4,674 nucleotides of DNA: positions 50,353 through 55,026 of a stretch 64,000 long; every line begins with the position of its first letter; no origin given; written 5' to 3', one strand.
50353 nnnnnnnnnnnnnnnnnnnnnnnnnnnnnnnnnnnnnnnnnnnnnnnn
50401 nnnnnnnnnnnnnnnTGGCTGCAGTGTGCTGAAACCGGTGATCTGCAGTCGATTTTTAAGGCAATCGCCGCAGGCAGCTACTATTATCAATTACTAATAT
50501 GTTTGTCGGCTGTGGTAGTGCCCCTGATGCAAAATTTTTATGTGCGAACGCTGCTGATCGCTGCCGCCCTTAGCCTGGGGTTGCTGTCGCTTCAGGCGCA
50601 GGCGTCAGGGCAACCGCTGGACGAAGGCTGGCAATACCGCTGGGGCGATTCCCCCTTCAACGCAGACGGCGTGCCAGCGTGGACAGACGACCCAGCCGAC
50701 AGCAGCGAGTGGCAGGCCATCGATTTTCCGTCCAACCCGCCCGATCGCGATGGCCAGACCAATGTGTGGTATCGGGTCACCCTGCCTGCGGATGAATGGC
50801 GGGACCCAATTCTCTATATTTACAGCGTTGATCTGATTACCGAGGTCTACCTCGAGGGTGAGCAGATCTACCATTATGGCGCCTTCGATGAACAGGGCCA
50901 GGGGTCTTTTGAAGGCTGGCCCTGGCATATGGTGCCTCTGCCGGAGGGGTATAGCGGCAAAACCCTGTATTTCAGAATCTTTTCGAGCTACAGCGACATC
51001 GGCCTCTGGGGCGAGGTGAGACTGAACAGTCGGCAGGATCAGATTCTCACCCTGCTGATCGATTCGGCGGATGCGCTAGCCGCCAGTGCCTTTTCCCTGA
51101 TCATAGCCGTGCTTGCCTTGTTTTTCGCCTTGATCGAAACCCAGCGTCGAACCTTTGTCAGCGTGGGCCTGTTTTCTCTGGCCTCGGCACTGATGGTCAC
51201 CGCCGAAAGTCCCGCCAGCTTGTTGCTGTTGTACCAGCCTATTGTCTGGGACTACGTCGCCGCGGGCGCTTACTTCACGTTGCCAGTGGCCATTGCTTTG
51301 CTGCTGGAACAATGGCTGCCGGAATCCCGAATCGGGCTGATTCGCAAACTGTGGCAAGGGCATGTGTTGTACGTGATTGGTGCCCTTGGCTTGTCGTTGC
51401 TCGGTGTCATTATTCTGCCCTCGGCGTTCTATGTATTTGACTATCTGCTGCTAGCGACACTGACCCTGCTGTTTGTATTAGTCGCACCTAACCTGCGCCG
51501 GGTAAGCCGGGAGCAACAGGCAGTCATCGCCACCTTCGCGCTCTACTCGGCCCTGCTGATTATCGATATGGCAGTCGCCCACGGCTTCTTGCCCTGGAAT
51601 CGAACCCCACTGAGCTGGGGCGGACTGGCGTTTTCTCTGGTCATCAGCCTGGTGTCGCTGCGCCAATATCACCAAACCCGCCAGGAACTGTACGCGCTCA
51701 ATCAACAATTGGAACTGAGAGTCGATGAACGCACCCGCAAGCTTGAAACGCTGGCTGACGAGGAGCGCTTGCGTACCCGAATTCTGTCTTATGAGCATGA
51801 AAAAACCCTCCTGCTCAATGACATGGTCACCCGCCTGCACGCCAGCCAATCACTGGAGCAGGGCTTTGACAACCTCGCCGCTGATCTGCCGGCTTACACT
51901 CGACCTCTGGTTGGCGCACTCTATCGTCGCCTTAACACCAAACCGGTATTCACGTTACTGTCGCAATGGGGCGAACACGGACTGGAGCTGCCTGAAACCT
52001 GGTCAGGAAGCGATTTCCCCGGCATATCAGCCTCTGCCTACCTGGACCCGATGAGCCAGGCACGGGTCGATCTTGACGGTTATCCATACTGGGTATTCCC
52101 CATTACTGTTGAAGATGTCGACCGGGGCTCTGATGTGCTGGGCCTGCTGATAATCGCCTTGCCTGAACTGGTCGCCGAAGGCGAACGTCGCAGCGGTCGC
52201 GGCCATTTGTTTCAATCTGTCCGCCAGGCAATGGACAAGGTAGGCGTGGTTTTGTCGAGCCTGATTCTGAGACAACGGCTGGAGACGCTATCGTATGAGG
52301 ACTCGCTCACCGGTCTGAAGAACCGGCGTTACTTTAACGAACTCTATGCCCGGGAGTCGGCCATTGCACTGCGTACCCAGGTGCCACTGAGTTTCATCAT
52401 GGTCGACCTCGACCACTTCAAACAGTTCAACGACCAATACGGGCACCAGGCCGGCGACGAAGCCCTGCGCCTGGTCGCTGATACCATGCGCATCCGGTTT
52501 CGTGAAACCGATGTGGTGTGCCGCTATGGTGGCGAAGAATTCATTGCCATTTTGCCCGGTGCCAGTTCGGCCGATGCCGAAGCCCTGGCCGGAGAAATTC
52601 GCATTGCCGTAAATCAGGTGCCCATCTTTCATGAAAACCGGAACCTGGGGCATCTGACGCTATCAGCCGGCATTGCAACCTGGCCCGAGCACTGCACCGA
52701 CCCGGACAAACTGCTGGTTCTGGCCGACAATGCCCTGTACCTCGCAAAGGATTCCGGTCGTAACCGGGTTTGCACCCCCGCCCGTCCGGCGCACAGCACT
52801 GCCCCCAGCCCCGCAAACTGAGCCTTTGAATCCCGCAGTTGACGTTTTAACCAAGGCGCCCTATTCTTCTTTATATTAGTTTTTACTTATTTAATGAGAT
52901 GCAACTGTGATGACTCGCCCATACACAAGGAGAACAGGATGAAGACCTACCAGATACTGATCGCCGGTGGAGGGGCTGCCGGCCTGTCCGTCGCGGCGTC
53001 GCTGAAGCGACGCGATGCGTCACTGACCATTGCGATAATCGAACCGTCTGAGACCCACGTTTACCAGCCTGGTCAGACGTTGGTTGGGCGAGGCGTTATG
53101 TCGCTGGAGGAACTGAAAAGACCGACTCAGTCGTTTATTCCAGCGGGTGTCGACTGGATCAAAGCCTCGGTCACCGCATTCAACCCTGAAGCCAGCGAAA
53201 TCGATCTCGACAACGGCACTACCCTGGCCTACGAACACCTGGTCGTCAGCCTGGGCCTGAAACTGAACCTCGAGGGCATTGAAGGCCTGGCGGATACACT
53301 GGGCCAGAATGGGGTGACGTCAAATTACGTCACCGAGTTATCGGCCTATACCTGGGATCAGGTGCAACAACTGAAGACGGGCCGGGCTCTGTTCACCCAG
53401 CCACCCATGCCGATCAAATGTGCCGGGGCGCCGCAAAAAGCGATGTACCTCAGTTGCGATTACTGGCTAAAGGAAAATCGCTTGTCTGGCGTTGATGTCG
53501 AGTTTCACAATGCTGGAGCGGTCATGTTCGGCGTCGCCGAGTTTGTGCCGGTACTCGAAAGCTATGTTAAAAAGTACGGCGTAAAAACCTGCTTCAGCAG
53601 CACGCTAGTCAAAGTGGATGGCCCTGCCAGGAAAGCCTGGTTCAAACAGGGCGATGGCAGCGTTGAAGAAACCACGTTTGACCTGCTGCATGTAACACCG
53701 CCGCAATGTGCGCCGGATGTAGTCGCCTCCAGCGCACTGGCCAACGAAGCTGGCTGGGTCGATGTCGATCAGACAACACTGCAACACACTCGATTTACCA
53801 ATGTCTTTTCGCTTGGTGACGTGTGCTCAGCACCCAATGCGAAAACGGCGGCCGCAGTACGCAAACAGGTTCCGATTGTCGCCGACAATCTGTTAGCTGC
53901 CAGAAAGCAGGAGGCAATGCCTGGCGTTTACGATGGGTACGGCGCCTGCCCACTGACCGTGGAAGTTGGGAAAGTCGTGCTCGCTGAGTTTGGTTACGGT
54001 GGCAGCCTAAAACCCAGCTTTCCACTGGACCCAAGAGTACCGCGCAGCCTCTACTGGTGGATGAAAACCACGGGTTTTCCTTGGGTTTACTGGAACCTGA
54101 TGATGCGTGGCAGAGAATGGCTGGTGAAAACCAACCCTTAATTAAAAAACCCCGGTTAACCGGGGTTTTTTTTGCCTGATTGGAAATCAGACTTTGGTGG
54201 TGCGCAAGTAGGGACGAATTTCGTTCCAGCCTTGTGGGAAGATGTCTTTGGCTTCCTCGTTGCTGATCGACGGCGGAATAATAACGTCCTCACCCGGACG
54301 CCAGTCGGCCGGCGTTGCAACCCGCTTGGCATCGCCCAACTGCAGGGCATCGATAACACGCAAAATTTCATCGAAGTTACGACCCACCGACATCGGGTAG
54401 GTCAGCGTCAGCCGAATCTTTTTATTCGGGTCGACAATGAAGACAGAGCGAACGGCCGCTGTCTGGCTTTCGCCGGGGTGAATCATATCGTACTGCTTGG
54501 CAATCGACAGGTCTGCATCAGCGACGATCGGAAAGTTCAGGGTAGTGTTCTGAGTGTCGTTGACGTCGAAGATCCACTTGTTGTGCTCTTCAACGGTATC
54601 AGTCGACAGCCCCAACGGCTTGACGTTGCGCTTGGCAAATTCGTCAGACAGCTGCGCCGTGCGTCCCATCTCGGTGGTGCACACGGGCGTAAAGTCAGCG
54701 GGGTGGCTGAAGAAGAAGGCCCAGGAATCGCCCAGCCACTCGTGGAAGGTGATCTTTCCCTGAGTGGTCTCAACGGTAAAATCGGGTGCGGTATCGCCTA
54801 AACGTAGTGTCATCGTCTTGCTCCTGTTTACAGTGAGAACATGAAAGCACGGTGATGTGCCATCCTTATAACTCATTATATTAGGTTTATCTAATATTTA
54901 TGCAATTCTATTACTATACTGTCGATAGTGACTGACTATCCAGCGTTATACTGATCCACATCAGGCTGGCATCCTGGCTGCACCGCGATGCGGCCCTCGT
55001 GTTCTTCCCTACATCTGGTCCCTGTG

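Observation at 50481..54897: Putative sulfide/persulfide regulon linking SQR, peroxiredoxin and c-di-GMP synthesis through one palindrome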

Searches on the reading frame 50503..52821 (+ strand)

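Call 5: search_protein_families(library=pfam, proteins=[window:50503-52821:+])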
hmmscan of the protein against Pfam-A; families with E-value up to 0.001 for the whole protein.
window:50503-52821:+ (772 aa): 1 family
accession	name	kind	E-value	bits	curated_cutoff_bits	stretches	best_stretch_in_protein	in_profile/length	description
PF00990.26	GGDEF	-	2.3e-47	161.2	23.8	1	598-755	2-161/161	Diguanylate cyclase, GGDEF domain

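Call 53: search_protein_families(library=ncbifam, proteins=[window:50527-52821:+], max_evalue=0.001)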
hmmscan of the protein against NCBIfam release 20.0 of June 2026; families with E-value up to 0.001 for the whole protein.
window:50527-52821:+ (764 aa): 21 families
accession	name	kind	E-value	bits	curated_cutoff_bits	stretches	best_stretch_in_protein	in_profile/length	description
TIGR00254.1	GGDEF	domain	1.5e-51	174.5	37.4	1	585-749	1-165/168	diguanylate cyclase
NF038266.1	diguan_SiaD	equivalog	8.1e-44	149.9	290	1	581-748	86-252/252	biofilm regulation diguanylate cyclase SiaD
NF007135.0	PRK09581.1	equivalog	4.2e-43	147.8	474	1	587-751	290-455/457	PleD family two-component system response regulator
NF007380.0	PRK09894.1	equivalog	7.4e-41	140.4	256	1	562-749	103-285/296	diguanylate cyclase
NF047654.1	DiguCycDgcRLepto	equivalog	8.9e-39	133.1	500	1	580-749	124-294/295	diguanylate cyclase DgcR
NF041606.1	dguan_cyc_DgcA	equivalog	1.2e-37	129.7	370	1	588-749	177-337/340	diguanylate cyclase DgcA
NF011955.1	PRK15426.1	equivalog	5.7e-35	120.5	408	1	579-750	388-560/564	cellulose biosynthesis regulator diguanylate cyclase DgcQ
NF007423.1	PRK09966.1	equivalog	2.2e-34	119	325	1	583-741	233-390/390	diguanylate cyclase DgcN/YfiN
NF051473.1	DigCycDgcsShew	equivalog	1.7e-33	116.3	400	1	589-747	135-287/291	diguanylate cyclase DgcS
NF007599.0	PRK10245.1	equivalog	3.3e-28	98.2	402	1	582-748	203-367/371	diguanylate cyclase AdrA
NF007298.0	PRK09776.1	equivalog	6.2e-27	93.9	1135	1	582-749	677-843/1111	diguanylate cyclase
NF045675.1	PhdiestaseDibA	equivalog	1.4e-26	93.1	980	1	583-746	197-359/623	phosphodiesterase DibA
NF007474.0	PRK10060.1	equivalog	4.2e-26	91.3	782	1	582-749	230-393/663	cyclic di-GMP phosphodiesterase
NF047872.1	GGDEF_GdpS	equivalog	1.5e-23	83.6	400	1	581-748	179-347/355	GGDEF domain-containing protein GdpS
NF040885.1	diguan_DgcJ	equivalog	1.2e-19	70.5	500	1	591-744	343-489/493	diguanylate cyclase DgcJ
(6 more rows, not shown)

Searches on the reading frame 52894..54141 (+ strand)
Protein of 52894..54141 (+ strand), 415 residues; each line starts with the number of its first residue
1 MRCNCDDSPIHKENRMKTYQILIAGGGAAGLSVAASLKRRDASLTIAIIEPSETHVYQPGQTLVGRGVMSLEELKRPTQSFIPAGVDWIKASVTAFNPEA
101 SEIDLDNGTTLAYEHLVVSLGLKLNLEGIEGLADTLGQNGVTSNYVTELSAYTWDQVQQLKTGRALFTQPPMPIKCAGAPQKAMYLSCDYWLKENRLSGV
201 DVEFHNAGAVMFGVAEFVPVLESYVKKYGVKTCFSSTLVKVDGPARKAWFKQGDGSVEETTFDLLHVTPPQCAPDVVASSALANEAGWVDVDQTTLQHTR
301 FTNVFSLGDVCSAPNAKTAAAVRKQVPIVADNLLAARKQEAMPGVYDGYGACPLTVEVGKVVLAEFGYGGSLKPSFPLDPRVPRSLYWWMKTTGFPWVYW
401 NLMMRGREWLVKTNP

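Call 5: search_protein_families(library=pfam, proteins=[window:52894-54141:+])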
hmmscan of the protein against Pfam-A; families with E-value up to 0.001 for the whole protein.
window:52894-54141:+ (415 aa): 2 families
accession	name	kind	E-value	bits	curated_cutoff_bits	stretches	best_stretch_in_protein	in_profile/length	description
PF07992.20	Pyr_redox_2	-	3.5e-13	50.1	26.1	1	19-140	1-127/291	Pyridine nucleotide-disulphide oxidoreductase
PF05834.18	Lycopene_cycl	-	0.00049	19.7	23.4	1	21-59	2-40/380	Lycopene cyclase protein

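Call 52: search_protein_families(library=pfam, proteins=[window:52939-54141:+], max_evalue=0.001)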
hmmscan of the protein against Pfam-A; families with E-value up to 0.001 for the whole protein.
window:52939-54141:+ (400 aa): 2 families
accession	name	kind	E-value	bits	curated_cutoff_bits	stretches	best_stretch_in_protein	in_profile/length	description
PF07992.20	Pyr_redox_2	-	3e-13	50.3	26.1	1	4-125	1-127/291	Pyridine nucleotide-disulphide oxidoreductase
PF05834.18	Lycopene_cycl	-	0.00047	19.8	23.4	1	6-44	2-40/380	Lycopene cyclase protein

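Call 53: search_protein_families(library=ncbifam, proteins=[window:52939-54141:+], max_evalue=0.001)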
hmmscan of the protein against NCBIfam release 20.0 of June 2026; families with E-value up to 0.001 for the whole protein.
window:52939-54141:+ (400 aa): 9 families
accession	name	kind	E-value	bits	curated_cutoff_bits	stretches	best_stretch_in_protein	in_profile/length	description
NF049943.1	SQR_III_seleno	exception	1.4e-59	202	525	1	5-394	2-394/406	type III sulfide quinone reductase, selenoprotein subtype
TIGR03169.1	Nterm_to_SelD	hypoth_equivalog_domain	8.8e-11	41.7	310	1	69-325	67-314/365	pyridine nucleotide-disulfide oxidoreductase family protein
NF045765.1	PhenlGlyoxDHPadH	equivalog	1.7e-06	27.2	475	0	5-118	4-120/416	NADH-dependent phenylglyoxylate dehydrogenase subunit epsilon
TIGR03385.1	CoA_CoA_reduc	equivalog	5.3e-05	22.2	578.8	0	5-39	1-35/439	CoA-disulfide reductase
NF005884.0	PRK07846.1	equivalog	0.00033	19.4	501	0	269-327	279-333/454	mycothione reductase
NF005599.0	PRK07333.1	equivalog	0.00046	18.8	549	1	3-41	12-50/414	ubiquinone biosynthesis hydroxylase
NF007123.0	PRK09564.1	equivalog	0.00082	18.2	458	0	5-40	2-37/444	CoA-disulfide reductase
NF005313.0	PRK06847.1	subfamily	0.00086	18.4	372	0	3-59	4-59/375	hypothetical protein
TIGR01988.1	Ubi-OHases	subfamily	0.00094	18.1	224.65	0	6-41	2-36/387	ubiquinone biosynthesis hydroxylase, UbiH/UbiF/VisC/COQ6 family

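Call 59: search_solved_structures(query=window:52939-54141:+, max_evalue=1e-10)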
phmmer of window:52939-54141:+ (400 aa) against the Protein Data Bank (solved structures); distinct sequences matched with E-value up to 1e-10: 8.
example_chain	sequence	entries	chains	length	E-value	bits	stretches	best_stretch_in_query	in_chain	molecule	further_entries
6mp5_A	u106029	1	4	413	1.7e-97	330.4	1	1-391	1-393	Sulfide:quinone oxidoreductase, mitochondrial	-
6mo6_A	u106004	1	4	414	1.7e-97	330.4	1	1-391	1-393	Sulfide:quinone oxidoreductase, mitochondrial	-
6oi5_A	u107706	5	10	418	1.8e-97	330.3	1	1-391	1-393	Sulfide:quinone oxidoreductase, mitochondrial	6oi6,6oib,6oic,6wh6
8dhk_A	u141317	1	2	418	6.3e-97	328.5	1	1-391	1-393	Sulfide:quinone oxidoreductase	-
3vrd_B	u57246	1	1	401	6.5e-21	78.2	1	5-335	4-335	Flavocytochrome c flavin subunit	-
1fcd_A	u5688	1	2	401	6.9e-18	68.2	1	5-325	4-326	FLAVOCYTOCHROME C SULFIDE DEHYDROGENASE (FLAVIN-BINDING SUBUNIT)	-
5n1t_A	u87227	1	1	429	2.2e-17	66.6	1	2-321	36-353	flavin-binding subunit of sulfide dehydrogenase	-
6ynv_e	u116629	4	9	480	1.1e-15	61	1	77-355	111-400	ATPTT1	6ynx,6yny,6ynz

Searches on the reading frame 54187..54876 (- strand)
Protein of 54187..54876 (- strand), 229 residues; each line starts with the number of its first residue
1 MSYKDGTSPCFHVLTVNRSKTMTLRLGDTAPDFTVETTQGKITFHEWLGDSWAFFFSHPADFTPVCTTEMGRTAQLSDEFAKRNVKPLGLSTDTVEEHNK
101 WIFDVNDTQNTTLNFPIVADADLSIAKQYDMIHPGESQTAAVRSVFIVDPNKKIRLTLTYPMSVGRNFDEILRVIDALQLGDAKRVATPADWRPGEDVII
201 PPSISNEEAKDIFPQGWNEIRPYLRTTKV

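Call 5: search_protein_families(library=pfam, proteins=[window:54187-54876:-])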
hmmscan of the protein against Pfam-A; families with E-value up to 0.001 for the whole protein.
window:54187-54876:- (229 aa): 3 families
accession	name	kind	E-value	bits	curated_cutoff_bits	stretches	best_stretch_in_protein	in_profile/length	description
PF00578.27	AhpC-TSA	-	5.4e-31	107.6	26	1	27-155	2-122/124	AhpC/TSA family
PF08534.16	Redoxin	-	8.2e-15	55.3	26.6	1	27-163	3-137/148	Redoxin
PF10417.14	1-cysPrx_C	-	1.3e-12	47.9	21.1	1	177-211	1-36/41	C-terminal domain of 1-Cys peroxiredoxin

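Call 53: search_protein_families(library=ncbifam, proteins=[window:54187-54813:-], max_evalue=0.001)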
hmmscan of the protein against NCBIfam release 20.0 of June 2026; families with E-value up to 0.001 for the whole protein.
window:54187-54813:- (208 aa): 10 families
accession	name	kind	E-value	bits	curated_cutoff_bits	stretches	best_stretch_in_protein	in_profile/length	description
NF009668.0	PRK13189.1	equivalog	1.9e-68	230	211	1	3-190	10-200/224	peroxiredoxin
NF009669.0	PRK13190.1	equivalog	7.5e-58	195.1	261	1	1-188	1-185/203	putative peroxiredoxin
NF009670.0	PRK13191.1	equivalog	1.1e-48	165.6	374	1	5-195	9-202/215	putative peroxiredoxin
NF010122.0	PRK13599.1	equivalog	8.6e-45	152.8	456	1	5-188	9-195/220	peroxiredoxin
NF040737.1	peroxi_PrxU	equivalog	1.4e-25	90.3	270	1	2-180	35-217/233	thioredoxin-dependent peroxiredoxin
TIGR03137.1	AhpC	equivalog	5.5e-23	81.7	272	1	27-180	29-179/187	alkyl hydroperoxide reductase subunit C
NF011576.0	PRK15000.1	subfamily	1.9e-22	79.9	301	1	20-176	25-180/200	peroxiredoxin C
NF006960.0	PRK09437.1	equivalog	5.7e-11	42.6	140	1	2-110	3-105/156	thioredoxin-dependent thiol peroxidase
NF053650.1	PerredPrxQDein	equivalog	3.6e-06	27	260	1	10-135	2-124/148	thioredoxin-dependent peroxiredoxin PrxQ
NF002854.0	PRK03147.1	subfamily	1.1e-05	25.4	170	1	3-111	36-138/176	thiol-disulfide oxidoreductase ResA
